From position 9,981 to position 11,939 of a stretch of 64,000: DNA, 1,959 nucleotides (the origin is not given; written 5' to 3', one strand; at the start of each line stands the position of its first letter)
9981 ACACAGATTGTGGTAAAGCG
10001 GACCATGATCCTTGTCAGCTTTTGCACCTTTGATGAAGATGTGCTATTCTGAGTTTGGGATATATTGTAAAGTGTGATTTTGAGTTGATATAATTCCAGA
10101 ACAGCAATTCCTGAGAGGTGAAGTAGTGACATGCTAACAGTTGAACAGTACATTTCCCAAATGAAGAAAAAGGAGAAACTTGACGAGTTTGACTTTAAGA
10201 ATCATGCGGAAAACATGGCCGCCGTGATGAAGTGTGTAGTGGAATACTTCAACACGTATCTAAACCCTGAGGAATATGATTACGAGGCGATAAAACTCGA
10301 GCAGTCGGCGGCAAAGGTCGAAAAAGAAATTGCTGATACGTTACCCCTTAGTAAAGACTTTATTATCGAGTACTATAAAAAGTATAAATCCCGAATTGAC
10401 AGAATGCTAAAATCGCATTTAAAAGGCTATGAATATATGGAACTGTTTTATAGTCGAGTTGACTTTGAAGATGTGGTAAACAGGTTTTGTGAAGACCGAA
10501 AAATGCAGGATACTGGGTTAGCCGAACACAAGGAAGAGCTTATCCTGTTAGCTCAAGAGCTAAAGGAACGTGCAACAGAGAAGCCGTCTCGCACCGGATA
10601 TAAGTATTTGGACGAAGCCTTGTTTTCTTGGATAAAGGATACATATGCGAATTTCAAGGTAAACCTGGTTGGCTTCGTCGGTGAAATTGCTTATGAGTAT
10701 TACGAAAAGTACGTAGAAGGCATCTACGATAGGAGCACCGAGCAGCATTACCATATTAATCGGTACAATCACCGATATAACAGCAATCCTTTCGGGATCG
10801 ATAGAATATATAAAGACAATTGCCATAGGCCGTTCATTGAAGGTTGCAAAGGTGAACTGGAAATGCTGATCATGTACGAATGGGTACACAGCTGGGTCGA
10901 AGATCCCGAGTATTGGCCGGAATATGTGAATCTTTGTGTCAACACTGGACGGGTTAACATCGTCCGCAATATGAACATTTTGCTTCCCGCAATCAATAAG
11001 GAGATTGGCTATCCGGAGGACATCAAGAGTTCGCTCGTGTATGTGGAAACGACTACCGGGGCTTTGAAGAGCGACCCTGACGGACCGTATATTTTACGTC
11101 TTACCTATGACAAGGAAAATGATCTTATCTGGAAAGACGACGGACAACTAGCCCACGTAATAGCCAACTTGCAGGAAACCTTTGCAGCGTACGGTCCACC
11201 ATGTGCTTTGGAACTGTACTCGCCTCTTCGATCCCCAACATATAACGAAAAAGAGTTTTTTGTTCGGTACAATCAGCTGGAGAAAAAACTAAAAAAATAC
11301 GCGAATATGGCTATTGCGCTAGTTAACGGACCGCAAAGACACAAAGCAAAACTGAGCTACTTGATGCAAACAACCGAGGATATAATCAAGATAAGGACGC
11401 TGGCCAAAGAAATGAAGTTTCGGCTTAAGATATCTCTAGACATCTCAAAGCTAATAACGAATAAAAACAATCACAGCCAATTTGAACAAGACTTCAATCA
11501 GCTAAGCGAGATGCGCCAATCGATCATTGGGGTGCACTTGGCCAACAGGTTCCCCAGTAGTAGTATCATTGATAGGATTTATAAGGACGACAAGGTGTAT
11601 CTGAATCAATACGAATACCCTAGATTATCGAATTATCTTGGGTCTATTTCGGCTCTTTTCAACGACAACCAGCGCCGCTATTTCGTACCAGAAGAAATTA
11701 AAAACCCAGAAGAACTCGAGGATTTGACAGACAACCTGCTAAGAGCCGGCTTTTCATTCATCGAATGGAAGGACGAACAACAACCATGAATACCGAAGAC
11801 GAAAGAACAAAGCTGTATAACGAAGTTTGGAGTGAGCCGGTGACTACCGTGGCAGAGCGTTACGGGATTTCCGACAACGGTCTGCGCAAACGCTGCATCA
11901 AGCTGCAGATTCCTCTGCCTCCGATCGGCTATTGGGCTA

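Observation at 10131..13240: Translationally coupled pair of unrecognisable genes (552 aa + 439 aa) carried just past the prophage lysis cassette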

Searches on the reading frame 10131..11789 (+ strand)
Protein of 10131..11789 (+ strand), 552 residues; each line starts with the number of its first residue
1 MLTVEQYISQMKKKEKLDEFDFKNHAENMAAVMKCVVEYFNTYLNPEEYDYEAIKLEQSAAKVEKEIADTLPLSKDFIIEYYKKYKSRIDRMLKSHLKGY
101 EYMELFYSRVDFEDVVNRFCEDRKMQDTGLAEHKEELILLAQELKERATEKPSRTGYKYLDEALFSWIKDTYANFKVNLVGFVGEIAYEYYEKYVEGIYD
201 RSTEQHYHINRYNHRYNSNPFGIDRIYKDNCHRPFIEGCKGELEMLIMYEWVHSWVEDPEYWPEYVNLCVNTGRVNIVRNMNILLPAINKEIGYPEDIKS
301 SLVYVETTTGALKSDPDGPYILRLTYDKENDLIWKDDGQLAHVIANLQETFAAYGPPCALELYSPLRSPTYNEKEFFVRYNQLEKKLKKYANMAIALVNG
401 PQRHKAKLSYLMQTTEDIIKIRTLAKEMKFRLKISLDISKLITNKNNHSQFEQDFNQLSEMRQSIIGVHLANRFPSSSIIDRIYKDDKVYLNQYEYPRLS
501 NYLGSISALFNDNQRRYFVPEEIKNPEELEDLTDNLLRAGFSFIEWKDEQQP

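Call 6: search_protein_families(library=pfam, proteins=[window:10131-11786:+], max_evalue=1)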
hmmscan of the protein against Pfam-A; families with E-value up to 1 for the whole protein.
window:10131-11786:+ (552 aa): 1 family
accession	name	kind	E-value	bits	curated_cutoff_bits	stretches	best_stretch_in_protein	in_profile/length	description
PF16043.11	DUF4795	-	0.09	12.6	34.8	1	380-465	16-100/208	Domain of unknown function (DUF4795)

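Call 7: search_protein_families(library=phrogs, proteins=[window:10131-11786:+], max_evalue=1)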
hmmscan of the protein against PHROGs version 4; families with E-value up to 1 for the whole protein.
window:10131-11786:+ (552 aa): 0 families

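Call 8: search_protein_families(library=padloc, proteins=[window:10131-11786:+], max_evalue=1)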
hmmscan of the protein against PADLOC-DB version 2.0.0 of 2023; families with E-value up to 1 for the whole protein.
window:10131-11786:+ (552 aa): 0 families
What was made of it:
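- PADLOC v2 has no model for it, which fits novelty but gives no support (call 8).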

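Call 9: search_protein_families(library=ncbifam, proteins=[window:10131-11786:+], max_evalue=1)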
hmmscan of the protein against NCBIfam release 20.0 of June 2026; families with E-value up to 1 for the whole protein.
window:10131-11786:+ (552 aa): 1 family
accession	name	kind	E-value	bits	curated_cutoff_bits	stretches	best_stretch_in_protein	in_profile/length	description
NF011538.0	PRK14975.1-1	equivalog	0.23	9.8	389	1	249-274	275-300/557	bifunctional 3'-5' exonuclease/DNA polymerase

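Call 12: find_homologous_proteins(query=window:10131-11786:+)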
Query window:10131-11786:+ (552 aa): 156 proteins with E <= 0.001 among 7194 candidates; the best 120 are listed.
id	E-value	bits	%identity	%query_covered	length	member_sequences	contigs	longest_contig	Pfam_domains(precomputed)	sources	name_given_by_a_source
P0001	0.0e+0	1262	100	100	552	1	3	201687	-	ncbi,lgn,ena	-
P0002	0.0e+0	1120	89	100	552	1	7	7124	-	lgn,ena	-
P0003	0.0e+0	1113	88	100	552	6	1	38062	-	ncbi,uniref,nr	ncbi:hypothetical protein [Pectinatus frisingensis]|uniref:hypothetical protein n=1 Tax=Pectinatus f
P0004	0.0e+0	1100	87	100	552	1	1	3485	-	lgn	-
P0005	0.0e+0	1099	86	100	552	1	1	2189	-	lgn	-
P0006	0.0e+0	1093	87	100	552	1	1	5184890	-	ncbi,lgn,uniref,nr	ncbi:hypothetical protein [Sporomusa termitida]|uniref:Uncharacterized protein n=1 Tax=Sporomusa ter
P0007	0.0e+0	1091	86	100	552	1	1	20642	-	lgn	-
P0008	0.0e+0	1074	85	99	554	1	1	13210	-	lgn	-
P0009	0.0e+0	1061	84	100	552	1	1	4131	-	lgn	-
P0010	0.0e+0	1060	84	100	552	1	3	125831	-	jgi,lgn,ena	-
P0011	0.0e+0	1058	83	100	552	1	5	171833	-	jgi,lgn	jgi:hypothetical protein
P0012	0.0e+0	1055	83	100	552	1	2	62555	-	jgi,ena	-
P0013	0.0e+0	1038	83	100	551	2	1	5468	-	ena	-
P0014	0.0e+0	1033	82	100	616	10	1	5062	-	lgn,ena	-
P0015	4.1e-281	952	75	100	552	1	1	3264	-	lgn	-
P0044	3.0e-204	698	57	98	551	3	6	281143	-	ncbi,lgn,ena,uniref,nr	ncbi:MAG: hypothetical protein E6230_24945 [Paenibacillus dendritiformis]|uniref:hypothetical protei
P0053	6.3e-196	671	57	98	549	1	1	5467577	-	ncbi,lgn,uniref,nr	ncbi:hypothetical protein G9F72_019330 [Clostridium estertheticum]|uniref:hypothetical protein n=1 T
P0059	3.4e-192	658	54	98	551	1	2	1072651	-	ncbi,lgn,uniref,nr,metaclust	ncbi:hypothetical protein [Acetivibrio cellulolyticus]|uniref:hypothetical protein n=1 Tax=Acetivibr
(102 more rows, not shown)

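Call 19: find_encoding_contigs(protein=window:10131-11789:+, flank=10000, max_places=4)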
Protein window:10131-11789:+ (552 aa): 5 contigs read that carry it; 3 places shown.
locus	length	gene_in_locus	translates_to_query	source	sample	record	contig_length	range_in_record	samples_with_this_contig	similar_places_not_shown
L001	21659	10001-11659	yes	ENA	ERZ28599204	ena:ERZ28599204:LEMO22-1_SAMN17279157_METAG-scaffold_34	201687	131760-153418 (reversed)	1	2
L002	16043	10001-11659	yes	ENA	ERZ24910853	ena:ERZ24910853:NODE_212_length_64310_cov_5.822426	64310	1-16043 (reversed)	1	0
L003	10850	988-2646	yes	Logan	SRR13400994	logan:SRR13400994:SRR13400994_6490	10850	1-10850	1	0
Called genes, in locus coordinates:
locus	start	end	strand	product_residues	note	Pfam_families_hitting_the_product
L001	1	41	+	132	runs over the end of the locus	-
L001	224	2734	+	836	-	-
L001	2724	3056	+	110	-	-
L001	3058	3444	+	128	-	-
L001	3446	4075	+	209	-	-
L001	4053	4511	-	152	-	PF01520:Amidase_3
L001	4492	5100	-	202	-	PF05105:Phage_holin_4_1 (weak)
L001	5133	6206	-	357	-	PF21916:mtd_2nd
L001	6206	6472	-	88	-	-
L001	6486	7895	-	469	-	-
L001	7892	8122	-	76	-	-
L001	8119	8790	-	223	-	-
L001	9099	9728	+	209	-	-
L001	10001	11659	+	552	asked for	-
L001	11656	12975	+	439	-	-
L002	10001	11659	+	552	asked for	-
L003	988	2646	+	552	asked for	-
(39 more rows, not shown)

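Call 20: find_related_loci(query=A1, collection=genome_contigs, flank=10000)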
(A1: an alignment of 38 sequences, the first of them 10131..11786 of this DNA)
Query A1 (552 aa) in genome_contigs; peptide patterns used: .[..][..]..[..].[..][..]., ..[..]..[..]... (x = any residue, [..] = any of these).
77 stretches matched a pattern; 52 encode a relative of the query (tblastn E <= 1e-3); 51 distinct loci.
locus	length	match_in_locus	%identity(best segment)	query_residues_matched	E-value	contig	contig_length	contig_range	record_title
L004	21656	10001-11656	88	1-552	0e+0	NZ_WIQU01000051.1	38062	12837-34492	Pectinatus frisingensis strain MB174 PFRB_13.1, whole genome shotgun sequence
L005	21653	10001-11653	59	1-550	0e+0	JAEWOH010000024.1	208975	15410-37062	MAG: Bacillota bacterium isolate OH_SBlB_54 k127_466184, whole genome shotgun sequence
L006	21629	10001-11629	59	1-543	0e+0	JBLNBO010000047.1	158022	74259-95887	MAG: Ignavibacteriales bacterium isolate MAG149 PRJNA951521_bin10_renamed_46, whole genome shotgun sequence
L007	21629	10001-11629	56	1-543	0e+0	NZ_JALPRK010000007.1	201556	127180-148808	Paenibacillus mellifer strain MBLB2552 7, whole genome shotgun sequence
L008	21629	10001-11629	55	1-543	0e+0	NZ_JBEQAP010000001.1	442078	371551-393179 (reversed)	MAG: Cohnella sp. isolate 03V1_S199.semibin_refined.110_sub NODE_17_length_442078_cov_3.117828, whole genome shotgun seq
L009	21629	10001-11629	55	1-543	0e+0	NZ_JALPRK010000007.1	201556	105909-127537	Paenibacillus mellifer strain MBLB2552 7, whole genome shotgun sequence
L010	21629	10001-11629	55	1-543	0e+0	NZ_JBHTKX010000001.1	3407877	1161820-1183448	Paenibacillus provencensis strain CCUG 53519 GCM70027460_23, whole genome shotgun sequence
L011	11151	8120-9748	57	1-543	0e+0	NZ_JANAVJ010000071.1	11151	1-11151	Paenibacillus sp. MZ04-78.2 NODE_71_length_11151_cov_224.907802, whole genome shotgun sequence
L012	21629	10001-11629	54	1-543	0e+0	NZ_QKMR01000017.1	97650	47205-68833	Ruminiclostridium sufflavum DSM 19573 Ga0056032_scaffold00017.17, whole genome shotgun sequence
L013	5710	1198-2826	52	1-543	0e+0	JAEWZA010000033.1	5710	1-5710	MAG: Bacillota bacterium isolate OH_SFB_193 k127_494748, whole genome shotgun sequence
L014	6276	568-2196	52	1-543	0e+0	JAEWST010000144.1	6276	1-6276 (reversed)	MAG: Bacillota bacterium isolate OH_SDB_116 k127_1374750, whole genome shotgun sequence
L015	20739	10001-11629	53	1-543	0e+0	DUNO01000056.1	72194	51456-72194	MAG TPA_asm: Clostridiales bacterium isolate AS05jafATM_90 62067_AS05, whole genome shotgun sequence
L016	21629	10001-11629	53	1-543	0e+0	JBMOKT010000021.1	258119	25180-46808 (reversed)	MAG: Bacillota bacterium isolate Betzabe_MAG005 MAG005_21, whole genome shotgun sequence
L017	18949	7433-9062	56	1-543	0e+0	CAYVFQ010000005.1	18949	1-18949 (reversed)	MAG TPA_asm: uncultured archaeon isolate SRP323688_co1_52 genome assembly, contig: NODE_4783_length_18949_cov_5.955383,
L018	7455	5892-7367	55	1-492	0e+0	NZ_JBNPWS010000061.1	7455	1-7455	Paenibacillus sp. DS2015 Ga0466927_61, whole genome shotgun sequence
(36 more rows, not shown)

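Call 27: predict_structure(alignment_id=A1)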
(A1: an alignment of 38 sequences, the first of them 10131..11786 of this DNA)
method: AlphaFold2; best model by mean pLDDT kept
length: 552 residues; sequences in the alignment: 38
mean_pLDDT: 88.0   pTM: 0.79
mean pLDDT of the five models: 88.0, 85.3, 84.8, 84.2, 82.1
residues with pLDDT >= 90: 348; 70-90: 162; 50-70: 29; < 50: 13
segments of 3 or more residues with pLDDT < 50: 478-485, 550-552
pLDDT, mean of each block of 10 residues (from residue 1): 76 81 82 84 65 85 92 94 91 92 93 92 78 92 93 76 92 95 94 89 83 87 96 95 95 87 92 91 95 92 95 92 89 93 97 96 94 95 96 95 87 94 96 95 61 88 96 65 54 74 89 94 94 92 78 28
secondary structure, 60 per line:
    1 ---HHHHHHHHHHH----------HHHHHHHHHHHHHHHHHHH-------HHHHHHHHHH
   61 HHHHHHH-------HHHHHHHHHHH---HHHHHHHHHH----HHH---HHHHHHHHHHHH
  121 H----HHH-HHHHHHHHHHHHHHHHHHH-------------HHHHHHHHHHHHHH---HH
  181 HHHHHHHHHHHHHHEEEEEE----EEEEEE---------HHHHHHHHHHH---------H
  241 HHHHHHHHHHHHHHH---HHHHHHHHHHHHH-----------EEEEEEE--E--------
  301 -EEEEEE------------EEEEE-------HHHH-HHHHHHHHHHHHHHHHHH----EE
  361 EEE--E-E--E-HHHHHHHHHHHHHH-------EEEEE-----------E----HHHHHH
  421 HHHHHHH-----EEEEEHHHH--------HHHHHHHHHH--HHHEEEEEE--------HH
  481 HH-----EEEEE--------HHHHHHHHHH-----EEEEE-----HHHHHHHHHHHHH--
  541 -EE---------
elements in order: H4-14 H25-43 H51-67 H75-85 H89-98 H109-121 H130-148 H162-175 H179-194 E195-200 E205-210 H220-230 H240-255 H259-271 E283-289 E302-307 E320-324 H332-335 H337-354 E359-363 H373-386 E394-398 H415-427 E433-437 H438-441 H450-459 E465-470 H479-482 E488-492 H501-510 E516-520 H526-538
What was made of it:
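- On Endonuclease IV / AP_endonuc_2 (PF01261) superfamily: AF2 model with pLDDT 88 (call 27).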

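Call 32: fold_search(model_id=the predicted structure, library=pdb)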
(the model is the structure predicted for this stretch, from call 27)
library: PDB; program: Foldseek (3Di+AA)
matches with E <= 10: 1438; with E <= 0.001: 15
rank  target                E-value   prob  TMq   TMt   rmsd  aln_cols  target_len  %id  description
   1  10nh_C                8.8e-05  1.00  0.27  0.45   7.6       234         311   14  Crystal Structure of Apurinic endonuclease (APN1) from Babesia bovis (released 2026-02-11)
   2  10nh_E                1.1e-04  1.00  0.28  0.46   8.4       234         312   14  Crystal Structure of Apurinic endonuclease (APN1) from Babesia bovis (released 2026-02-11)
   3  10nh_A                1.1e-04  1.00  0.28  0.45   7.4       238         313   13  Crystal Structure of Apurinic endonuclease (APN1) from Babesia bovis (released 2026-02-11)
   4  3m0x_D                1.2e-04  1.00  0.29  0.37   7.9       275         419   13  Crystal structure of Pseudomonas stutzeri L-rhamnose isomerase mutant S329L in complex with D-psicose (released 2010-11-10)
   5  6n98                  1.5e-04  1.00  0.26  0.36   8.3       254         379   12  Xylose isomerase 1F1 variant from Streptomyces sp. F-1 (released 2019-12-04)
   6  6khy_A                1.9e-04  1.00  0.30  0.50   9.1       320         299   10  The crystal structure of AsfvAP:AG (released 2020-06-03)
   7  6ki3_B                2.2e-04  1.00  0.30  0.50   7.4       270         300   12  The crystal structure of AsfvAP:dF commplex (released 2020-05-27)
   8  10nh_F                3.4e-04  1.00  0.27  0.44   7.4       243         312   14  Crystal Structure of Apurinic endonuclease (APN1) from Babesia bovis (released 2026-02-11)
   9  2i57_C                3.4e-04  1.00  0.29  0.36   5.9       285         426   13  Crystal Structure of L-Rhamnose Isomerase from Pseudomonas stutzeri in Complex with D-Allose (released 2006-12-19)
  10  8qrz_A                3.8e-04  0.99  0.19  0.22  11.1       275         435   11  Microbacterium testaceum C-glucosyl deglycosidase (CGD), wild type (released 2025-04-23)
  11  4pfh_B                5.0e-04  1.00  0.25  0.43  11.8       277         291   12  Crystal structure of engineered D-tagatose 3-epimerase PcDTE-IDF8 (released 2014-10-22)
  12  1a0c_A                7.7e-04  1.00  0.26  0.32   8.3       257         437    7  XYLOSE ISOMERASE FROM THERMOANAEROBACTERIUM THERMOSULFURIGENES (released 1998-06-03)
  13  8xix                  9.1e-04  1.00  0.25  0.44  12.6       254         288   13  KeDt3e within Co (released 2024-12-25)
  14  1qum_A                9.6e-04  1.00  0.28  0.51   8.2       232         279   13  CRYSTAL STRUCTURE OF ESCHERICHIA COLI ENDONUCLEASE IV IN COMPLEX WITH DAMAGED DNA (released 1999-08-31)
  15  8rly_A                9.6e-04  1.00  0.28  0.49   8.3       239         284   14  E. coli endonuclease IV complexed with sulfate, catalytic Fe2+ (released 2024-12-11)
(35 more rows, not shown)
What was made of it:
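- Foldseek hits include xylose and rhamnose isomerases and tagatose/allulose epimerases at similar scores to Endo IV (call 32).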

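Call 43: search_dna_similar(query=window:10131-11786:+, collection=phages, mode=protein, max_rows=30)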
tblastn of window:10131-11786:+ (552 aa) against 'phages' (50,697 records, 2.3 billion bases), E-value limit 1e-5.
Records with a match: 1; places in all: 1; records where one place covers at least 80% of the query: 1.
Best place of each record, by identity: 60-80% 1.
By first word of the organism name: Syntrophomonadaceae 1.
By host as written in the record: Syntrophomonadaceae 1.
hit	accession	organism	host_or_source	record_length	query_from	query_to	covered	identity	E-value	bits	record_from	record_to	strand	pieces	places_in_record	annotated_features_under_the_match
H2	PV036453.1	Syntrophomonadaceae phage IMGVR 15540650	Syntrophomonadaceae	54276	1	543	98%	60.6%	0e+0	625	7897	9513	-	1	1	hypothetical protein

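Call 44: search_dna_similar(query=window:10131-11786:+, collection=plasmids, mode=protein, max_rows=30)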
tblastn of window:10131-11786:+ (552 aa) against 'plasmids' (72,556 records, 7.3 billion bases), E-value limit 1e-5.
Records with a match: 2; places in all: 3; records where one place covers at least 80% of the query: 1.
Best place of each record, by identity: <60% 2.
By first word of the organism name: Cohnella 1; Thermococcus 1.
By predicted mobility (MOB-suite, as given by PLSDB): non-mobilizable 2.
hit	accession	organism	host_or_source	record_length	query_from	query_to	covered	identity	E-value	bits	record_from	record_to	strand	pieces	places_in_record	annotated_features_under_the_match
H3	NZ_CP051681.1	Cohnella herbarum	cell culture,Fermented liquor based on ...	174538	1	543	98%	55.9%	0e+0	608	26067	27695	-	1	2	hypothetical protein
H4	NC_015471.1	Thermococcus barophilus MP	-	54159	333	544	38%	26.0%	3e-10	71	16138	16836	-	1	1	hypothetical protein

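Call 45: search_solved_structures(query=A1, max_evalue=10, show_alignments=2)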
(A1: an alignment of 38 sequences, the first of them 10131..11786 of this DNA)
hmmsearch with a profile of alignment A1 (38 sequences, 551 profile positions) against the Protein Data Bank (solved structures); distinct sequences matched with E-value up to 10: 1.
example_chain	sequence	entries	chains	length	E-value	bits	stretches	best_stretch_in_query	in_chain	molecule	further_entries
2lfv_A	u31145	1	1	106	0.9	11.4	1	306-344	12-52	Protein damX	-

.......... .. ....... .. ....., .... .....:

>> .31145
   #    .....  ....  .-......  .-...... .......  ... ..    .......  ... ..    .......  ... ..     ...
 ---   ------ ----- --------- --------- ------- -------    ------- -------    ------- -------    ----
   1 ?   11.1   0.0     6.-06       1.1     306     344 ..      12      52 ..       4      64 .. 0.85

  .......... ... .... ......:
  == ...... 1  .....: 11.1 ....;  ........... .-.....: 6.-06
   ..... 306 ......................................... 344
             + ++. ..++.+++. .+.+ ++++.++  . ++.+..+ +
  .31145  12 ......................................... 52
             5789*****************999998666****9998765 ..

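Call 48: get_annotated_region(hit=H4, flank=6000)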
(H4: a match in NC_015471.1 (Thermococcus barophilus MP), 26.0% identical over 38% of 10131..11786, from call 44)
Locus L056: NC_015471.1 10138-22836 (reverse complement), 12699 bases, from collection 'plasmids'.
description: Thermococcus barophilus MP plasmid pTBMP1, complete sequence
organism: Thermococcus barophilus MP (NCBI taxid 391623)
taxonomy: Archaea; Euryarchaeota; Thermococci; Thermococcales; Thermococcaceae; Thermococcus; Thermococcus barophilus; Thermococcus barophilus MP
host: -; source: -; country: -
typing (MOB-suite, as given by PLSDB): non-mobilizable
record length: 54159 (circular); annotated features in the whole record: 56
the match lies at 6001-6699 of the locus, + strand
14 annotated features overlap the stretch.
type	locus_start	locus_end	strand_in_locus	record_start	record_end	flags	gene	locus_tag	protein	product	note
CDS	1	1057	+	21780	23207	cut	-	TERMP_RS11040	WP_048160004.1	hypothetical protein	-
CDS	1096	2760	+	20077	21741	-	-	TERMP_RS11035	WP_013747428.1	DUF2357 domain-containing protein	-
CDS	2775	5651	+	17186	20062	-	-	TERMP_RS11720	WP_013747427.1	hypothetical protein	-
CDS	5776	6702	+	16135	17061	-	-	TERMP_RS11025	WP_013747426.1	hypothetical protein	-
CDS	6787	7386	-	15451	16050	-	-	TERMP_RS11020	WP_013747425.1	hypothetical protein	-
CDS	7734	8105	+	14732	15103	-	-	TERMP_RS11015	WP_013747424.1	hypothetical protein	-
CDS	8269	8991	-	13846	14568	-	-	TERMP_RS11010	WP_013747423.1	hypothetical protein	-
CDS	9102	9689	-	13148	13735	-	-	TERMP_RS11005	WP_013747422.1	hypothetical protein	-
CDS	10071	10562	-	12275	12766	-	-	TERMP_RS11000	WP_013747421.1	hypothetical protein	-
CDS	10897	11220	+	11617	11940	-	-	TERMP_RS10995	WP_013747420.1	type II toxin-antitoxin system ParD family antitoxin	-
CDS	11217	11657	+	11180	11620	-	-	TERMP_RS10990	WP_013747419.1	putative toxin-antitoxin system toxin component, PIN family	-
CDS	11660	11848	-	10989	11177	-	-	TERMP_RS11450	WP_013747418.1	hypothetical protein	-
CDS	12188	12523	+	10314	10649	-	-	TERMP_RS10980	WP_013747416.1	hypothetical protein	-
CDS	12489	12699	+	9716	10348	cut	-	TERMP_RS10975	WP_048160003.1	nucleotidyltransferase domain-containing protein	-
